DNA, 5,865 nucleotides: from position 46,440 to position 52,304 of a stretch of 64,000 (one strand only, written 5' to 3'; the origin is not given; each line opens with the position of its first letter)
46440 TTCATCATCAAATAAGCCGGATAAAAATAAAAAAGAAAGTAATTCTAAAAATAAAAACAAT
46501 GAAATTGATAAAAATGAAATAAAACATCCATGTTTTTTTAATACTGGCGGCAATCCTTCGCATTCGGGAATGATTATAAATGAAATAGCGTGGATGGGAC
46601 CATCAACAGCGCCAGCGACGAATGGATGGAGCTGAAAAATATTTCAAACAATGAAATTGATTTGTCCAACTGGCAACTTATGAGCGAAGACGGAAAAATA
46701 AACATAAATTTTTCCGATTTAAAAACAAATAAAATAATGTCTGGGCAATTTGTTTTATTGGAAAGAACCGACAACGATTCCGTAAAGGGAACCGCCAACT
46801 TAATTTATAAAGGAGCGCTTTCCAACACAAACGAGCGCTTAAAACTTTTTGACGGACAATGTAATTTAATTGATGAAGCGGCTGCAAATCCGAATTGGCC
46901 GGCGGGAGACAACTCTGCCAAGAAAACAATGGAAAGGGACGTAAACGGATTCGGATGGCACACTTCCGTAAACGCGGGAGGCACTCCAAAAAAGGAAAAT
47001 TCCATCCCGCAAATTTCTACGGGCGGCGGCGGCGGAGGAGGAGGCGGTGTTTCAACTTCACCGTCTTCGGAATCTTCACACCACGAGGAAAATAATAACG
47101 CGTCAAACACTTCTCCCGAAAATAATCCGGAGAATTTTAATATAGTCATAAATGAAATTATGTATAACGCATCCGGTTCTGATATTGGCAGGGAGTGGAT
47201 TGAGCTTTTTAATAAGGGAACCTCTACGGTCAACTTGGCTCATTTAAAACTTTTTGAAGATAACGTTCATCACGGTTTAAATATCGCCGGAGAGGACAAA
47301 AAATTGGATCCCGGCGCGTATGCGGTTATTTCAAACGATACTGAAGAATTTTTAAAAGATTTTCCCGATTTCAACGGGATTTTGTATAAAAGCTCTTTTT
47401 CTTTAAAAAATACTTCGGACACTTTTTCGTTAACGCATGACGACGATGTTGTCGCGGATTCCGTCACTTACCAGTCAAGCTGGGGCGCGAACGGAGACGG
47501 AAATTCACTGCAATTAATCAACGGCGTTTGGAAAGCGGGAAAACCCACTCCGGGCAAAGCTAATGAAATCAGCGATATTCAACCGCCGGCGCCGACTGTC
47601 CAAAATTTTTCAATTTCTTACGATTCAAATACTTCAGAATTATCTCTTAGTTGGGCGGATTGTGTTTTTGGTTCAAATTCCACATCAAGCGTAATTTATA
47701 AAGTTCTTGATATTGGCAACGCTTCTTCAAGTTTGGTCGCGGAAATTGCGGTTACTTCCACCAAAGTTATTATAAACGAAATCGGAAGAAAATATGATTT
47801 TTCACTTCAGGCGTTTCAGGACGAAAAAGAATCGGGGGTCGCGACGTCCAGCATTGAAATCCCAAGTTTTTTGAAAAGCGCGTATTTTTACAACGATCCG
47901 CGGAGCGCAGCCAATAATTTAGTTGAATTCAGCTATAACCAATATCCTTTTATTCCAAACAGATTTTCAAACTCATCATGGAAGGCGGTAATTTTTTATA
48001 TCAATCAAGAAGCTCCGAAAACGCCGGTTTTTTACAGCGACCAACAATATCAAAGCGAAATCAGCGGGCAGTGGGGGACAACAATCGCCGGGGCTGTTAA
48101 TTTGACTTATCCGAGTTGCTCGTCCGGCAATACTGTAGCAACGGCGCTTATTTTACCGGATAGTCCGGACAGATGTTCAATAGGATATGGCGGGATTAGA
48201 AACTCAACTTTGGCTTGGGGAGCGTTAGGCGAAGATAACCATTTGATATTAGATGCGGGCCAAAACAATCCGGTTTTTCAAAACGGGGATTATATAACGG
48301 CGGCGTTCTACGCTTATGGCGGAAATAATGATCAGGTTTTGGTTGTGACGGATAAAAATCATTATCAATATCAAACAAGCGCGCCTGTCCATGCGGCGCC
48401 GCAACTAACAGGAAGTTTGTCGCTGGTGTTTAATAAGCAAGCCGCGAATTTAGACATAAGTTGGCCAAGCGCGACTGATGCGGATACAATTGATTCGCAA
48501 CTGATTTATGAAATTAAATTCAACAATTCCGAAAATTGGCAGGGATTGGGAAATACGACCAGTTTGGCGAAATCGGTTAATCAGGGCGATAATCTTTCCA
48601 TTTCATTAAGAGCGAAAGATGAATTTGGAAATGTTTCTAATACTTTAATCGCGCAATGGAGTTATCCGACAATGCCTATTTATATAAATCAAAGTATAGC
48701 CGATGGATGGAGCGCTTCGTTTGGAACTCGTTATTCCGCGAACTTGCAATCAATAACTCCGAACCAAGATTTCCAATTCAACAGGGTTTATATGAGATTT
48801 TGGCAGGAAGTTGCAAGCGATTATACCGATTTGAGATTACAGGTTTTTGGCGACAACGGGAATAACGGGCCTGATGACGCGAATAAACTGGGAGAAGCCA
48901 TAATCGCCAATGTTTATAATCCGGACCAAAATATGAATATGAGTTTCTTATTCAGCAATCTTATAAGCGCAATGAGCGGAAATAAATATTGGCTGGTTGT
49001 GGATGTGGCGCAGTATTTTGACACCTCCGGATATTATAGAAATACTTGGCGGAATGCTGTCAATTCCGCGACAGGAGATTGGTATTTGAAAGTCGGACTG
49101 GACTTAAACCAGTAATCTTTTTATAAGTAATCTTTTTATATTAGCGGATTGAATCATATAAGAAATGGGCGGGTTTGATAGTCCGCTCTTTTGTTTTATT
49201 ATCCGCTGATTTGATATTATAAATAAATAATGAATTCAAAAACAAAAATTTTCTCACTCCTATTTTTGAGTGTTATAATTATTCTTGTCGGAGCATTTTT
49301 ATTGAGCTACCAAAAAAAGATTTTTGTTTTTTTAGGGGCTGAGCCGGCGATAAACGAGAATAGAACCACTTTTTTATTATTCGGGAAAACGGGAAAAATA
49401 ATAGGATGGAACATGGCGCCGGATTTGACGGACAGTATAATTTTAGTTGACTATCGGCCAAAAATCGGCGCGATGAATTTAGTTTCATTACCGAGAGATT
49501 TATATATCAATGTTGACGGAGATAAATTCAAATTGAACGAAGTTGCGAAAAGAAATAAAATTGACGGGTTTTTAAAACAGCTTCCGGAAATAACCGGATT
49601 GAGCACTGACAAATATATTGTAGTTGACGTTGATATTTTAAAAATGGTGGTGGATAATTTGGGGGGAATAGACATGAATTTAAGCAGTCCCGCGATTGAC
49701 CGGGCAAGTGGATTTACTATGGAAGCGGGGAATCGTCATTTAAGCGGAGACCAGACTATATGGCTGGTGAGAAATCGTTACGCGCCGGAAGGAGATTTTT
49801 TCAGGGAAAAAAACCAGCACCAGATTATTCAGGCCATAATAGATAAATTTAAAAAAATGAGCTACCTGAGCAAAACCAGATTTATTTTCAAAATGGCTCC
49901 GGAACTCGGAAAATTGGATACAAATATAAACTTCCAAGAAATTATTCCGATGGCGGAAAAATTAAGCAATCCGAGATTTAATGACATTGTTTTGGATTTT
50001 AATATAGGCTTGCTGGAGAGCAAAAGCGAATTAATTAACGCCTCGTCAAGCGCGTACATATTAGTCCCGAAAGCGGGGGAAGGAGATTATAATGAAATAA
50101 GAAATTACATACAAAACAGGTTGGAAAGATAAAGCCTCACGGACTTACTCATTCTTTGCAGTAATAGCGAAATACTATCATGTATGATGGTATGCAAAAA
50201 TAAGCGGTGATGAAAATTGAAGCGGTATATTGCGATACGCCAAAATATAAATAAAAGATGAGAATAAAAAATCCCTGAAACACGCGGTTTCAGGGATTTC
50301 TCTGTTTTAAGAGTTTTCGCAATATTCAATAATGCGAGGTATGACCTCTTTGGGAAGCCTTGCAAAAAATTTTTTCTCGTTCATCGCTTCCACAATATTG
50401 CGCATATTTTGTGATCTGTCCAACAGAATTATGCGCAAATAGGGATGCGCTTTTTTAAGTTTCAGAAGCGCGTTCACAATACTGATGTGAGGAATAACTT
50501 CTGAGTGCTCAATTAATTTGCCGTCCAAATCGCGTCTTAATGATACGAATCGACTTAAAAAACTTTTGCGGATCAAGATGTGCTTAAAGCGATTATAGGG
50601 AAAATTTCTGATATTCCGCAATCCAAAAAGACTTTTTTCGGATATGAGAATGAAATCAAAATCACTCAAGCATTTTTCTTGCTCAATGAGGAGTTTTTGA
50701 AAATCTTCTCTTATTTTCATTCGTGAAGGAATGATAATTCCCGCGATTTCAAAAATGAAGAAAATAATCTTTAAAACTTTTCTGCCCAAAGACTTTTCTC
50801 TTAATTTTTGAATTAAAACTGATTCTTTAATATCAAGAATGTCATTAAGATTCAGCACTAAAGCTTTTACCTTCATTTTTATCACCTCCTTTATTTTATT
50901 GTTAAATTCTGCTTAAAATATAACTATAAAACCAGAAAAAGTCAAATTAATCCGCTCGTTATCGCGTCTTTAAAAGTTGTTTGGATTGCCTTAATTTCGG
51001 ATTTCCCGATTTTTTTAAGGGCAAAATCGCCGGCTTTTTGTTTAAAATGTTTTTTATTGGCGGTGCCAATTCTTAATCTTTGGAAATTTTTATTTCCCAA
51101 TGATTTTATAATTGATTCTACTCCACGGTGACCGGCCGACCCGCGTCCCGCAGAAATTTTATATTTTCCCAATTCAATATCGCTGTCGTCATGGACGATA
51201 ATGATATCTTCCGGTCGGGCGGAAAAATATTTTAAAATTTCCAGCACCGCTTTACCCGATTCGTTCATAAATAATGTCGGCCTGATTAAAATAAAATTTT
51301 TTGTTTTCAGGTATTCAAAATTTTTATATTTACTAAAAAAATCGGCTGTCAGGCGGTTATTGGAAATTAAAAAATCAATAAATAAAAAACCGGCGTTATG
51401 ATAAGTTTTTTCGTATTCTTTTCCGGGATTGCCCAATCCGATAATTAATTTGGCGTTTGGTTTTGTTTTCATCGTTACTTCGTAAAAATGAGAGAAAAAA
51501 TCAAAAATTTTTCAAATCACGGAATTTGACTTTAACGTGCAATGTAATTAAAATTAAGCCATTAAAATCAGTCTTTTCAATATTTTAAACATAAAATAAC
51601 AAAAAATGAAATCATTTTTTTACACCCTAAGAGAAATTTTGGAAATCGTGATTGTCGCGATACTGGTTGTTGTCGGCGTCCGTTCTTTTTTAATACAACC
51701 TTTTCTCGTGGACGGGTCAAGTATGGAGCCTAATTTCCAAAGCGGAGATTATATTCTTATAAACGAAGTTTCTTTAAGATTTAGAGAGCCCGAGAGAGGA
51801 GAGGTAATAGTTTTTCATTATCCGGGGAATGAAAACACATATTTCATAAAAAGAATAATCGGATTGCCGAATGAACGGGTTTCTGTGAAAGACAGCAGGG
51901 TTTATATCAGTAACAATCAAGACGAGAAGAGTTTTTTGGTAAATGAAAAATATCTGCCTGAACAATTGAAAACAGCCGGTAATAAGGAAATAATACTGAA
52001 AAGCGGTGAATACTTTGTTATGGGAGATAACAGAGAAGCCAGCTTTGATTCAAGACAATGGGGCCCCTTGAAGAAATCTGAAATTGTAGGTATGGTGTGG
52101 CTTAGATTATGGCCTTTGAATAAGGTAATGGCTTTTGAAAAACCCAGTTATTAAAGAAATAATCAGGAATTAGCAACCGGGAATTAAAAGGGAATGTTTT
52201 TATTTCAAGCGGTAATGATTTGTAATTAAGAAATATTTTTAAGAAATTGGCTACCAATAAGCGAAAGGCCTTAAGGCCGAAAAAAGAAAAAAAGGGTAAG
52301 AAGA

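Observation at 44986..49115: Giant (~1,370 aa) secreted protein with Zn-hydrolase (P1 nuclease/PLC-like) motif, coiled coil and two lamin-tail domains, interrupted by a -1 frameshift inside LTD 1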

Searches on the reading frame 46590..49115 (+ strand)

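Call 5: search_protein_families(library=pfam, max_evalue=1, proteins=[window:46590-49115:+])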
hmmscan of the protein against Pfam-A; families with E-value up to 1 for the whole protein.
window:46590-49115:+ (841 aa): 3 families
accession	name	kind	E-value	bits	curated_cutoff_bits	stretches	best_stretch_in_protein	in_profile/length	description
PF00932.25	LTD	-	8.6e-22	78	34.3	2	184-295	7-108/109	Lamin Tail Domain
PF17971.7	LIFR_D2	-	0.058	14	26.4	0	335-397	7-68/114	Leukemia inhibitory factor receptor D2 domain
PF16383.10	DUF4992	-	0.084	13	29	1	326-414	41-129/183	Domain of unknown function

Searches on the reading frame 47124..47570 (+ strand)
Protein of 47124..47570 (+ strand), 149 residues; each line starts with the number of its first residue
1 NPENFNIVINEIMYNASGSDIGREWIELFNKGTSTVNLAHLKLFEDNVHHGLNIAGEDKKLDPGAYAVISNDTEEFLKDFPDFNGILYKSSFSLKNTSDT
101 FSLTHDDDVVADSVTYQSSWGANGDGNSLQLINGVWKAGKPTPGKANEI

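Call 31: search_protein_families(library=pfam, max_evalue=1, proteins=[window:47124-47570:+])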
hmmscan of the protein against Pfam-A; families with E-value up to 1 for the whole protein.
seq(149 aa): 1 family
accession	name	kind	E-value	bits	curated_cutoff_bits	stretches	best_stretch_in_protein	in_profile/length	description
PF00932.25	LTD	-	8.6e-15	55.5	34.3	1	6-117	7-108/109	Lamin Tail Domain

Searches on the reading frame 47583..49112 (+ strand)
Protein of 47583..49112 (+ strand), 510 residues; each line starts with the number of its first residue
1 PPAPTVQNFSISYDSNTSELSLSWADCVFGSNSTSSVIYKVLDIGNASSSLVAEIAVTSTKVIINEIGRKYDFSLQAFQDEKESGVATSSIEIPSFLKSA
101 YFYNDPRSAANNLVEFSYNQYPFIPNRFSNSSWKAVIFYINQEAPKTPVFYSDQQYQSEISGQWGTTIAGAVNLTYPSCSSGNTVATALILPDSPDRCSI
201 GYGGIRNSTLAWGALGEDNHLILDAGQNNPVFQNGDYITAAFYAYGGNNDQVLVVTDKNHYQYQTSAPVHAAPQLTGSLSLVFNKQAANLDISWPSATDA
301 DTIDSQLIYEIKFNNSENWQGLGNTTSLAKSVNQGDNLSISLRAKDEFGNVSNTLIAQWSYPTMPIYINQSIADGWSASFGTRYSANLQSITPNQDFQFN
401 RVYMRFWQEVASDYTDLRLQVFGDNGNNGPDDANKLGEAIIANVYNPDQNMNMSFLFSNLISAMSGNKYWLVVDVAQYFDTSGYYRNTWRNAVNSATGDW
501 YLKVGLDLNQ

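Call 33: predict_structure(alignment_id=A3)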
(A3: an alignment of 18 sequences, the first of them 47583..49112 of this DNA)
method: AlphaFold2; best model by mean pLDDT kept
length: 510 residues; sequences in the alignment: 18
mean_pLDDT: 85.4   pTM: 0.65
mean pLDDT of the five models: 85.4, 85.2, 84.8, 84.5, 84.0
residues with pLDDT >= 90: 271; 70-90: 171; 50-70: 49; < 50: 19
segments of 3 or more residues with pLDDT < 50: 153-162, 208-216
pLDDT, mean of each block of 10 residues (from residue 1): 83 92 89 78 86 94 92 94 92 93 85 87 78 84 75 44 62 79 78 67 53 52 81 91 76 90 89 94 84 93 86 94 95 87 91 97 86 92 88 95 93 92 96 95 89 91 96 92 87 94 85
secondary structure, 60 per line:
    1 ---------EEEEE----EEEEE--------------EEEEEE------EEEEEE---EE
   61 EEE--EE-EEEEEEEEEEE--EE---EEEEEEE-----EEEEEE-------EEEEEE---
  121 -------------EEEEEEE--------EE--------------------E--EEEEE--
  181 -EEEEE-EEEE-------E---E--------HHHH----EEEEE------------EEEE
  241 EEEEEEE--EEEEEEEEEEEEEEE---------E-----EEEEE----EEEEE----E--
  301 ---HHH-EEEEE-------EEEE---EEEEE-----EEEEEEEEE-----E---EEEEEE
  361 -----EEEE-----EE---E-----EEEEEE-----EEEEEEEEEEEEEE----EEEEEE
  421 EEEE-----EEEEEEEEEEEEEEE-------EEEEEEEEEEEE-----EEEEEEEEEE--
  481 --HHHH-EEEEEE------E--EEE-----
elements in order: E10-14 E19-23 E38-43 E50-55 E59-63 E69-79 E87-93 E99-104 E112-117 E134-140 E174-178 E182-186 E188-191 H212-215 E220-224 E237-247 E250-264 E280-284 E289-293 E308-312 E320-323 E327-331 E337-345 E355-360 E366-369 E386-391 E397-410 E415-424 E430-444 E452-463 E469-478 H483-486 E488-493 E503-505

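Call 38: fold_search(model_id=the predicted structure, library=pdb)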
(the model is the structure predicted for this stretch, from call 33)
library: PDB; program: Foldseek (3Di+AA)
matches with E <= 10: 1812; with E <= 0.001: 305
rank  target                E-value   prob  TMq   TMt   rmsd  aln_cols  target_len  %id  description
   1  3t1w                  2.6e-10  1.00  0.21  0.26  13.8       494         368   12  Structure of the four-domain fragment Fn7B89 of oncofetal fibronectin (released 2012-03-21)
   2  1fnf                  6.4e-10  1.00  0.18  0.24  15.2       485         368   12  FRAGMENT OF HUMAN FIBRONECTIN ENCOMPASSING TYPE-III REPEATS 7 THROUGH 10 (released 1996-01-29)
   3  8v2b_B                1.2e-09  1.00  0.16  0.14  19.1       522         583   10  Cryo-EM structure of mouse type II OSM receptor complex: model for full extracellular assembly (released 2024-11-20)
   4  6tpw                  1.9e-09  1.00  0.18  0.22  16.4       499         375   10  Crystal structures of FNIII domain one through four of the human leucocyte common antigen-related protein ( LAR) (released 2020-05-13)
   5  7mro                  3.8e-09  1.00  0.18  0.27  14.9       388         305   10  Zebrafish CNTN4 FN1-FN3 domains (released 2022-01-05)
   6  4gh7_B                4.6e-09  1.00  0.19  0.30  12.1       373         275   11  Crystal structure of Anticalin N7A in complex with oncofetal fibronectin fragment Fn7B8 (released 2012-12-26)
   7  6x3a                  4.6e-09  1.00  0.17  0.25  16.0       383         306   12  Crystal structure of the FN4-FN6 domains of human PTPRD (released 2021-05-26)
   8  8qy5_A                6.2e-09  1.00  0.16  0.15  19.5       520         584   10  Structure of interleukin 6. (released 2024-02-21)
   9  7mrs_A                9.0e-09  1.00  0.18  0.28  14.4       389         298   10  Zebrafish CNTN4 APPb complex (released 2022-01-05)
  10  8peq_B                1.1e-08  1.00  0.23  0.36  11.8       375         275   12  Complex of diubiquitin-derived artificial binding protein (Affilin) variant Af2 with its target oncofetal fibronectin  (released 2024-06-26)
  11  8bnq_B                1.4e-08  1.00  0.18  0.27  20.4       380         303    9  Crystal structure of the FnIII-tandem A84-A86 from the A-band of titin (released 2023-04-12)
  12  8tld_F                1.4e-08  1.00  0.18  0.28  15.3       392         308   11  Structure of the IL-5 Signaling Complex (released 2024-04-10)
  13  8qy6_A                1.4e-08  1.00  0.17  0.15  19.5       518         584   10  Structure of interleukin 6 (gp130 P496L mutant). (released 2024-02-21)
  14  8dh8_A                1.7e-08  1.00  0.16  0.12  29.6       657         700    8  Leptin-bound leptin receptor complex-full ECD (released 2023-04-19)
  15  8bnq_A                1.7e-08  1.00  0.17  0.27  19.5       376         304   10  Crystal structure of the FnIII-tandem A84-A86 from the A-band of titin (released 2023-04-12)
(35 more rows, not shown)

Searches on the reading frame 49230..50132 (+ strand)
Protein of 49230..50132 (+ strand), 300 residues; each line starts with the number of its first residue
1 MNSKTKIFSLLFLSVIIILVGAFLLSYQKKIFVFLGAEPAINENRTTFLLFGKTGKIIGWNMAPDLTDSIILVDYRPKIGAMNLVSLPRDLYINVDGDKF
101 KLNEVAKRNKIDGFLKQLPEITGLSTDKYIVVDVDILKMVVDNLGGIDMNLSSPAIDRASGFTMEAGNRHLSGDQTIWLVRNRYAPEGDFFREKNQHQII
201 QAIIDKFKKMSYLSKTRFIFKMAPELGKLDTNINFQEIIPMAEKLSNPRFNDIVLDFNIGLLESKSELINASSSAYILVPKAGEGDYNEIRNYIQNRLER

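Call 40: search_protein_families(library=pfam, max_evalue=0.001, proteins=[window:49230-50132:+])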
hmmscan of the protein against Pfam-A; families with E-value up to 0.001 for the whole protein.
window:49230-50132:+ (300 aa): 1 family
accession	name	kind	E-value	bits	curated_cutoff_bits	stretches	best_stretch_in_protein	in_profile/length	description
PF03816.19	LytR_cpsA_psr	-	4.8e-30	105.1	24.6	1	67-208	2-149/150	LytR_cpsA_psr family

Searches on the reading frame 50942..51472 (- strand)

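Call 40: search_protein_families(library=pfam, max_evalue=0.001, proteins=[window:50942-51472:-])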
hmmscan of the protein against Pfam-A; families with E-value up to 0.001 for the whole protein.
window:50942-51472:- (176 aa): 1 family
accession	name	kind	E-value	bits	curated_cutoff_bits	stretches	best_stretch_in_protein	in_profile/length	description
PF01195.25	Pept_tRNA_hydro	-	2.8e-47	161.4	27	1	9-171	1-164/183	Peptidyl-tRNA hydrolase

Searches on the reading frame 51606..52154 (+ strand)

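Call 40: search_protein_families(library=pfam, max_evalue=0.001, proteins=[window:51606-52154:+])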
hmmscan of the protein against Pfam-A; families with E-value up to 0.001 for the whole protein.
window:51606-52154:+ (182 aa): 2 families
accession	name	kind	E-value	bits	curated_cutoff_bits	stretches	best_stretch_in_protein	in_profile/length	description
PF10502.14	Peptidase_S26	-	2.4e-46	158.2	22.9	1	9-169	2-168/168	Signal peptidase, peptidase S26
PF00717.28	Peptidase_S24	-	1.2e-05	25.4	23.3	1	35-90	40-87/116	Peptidase S24-like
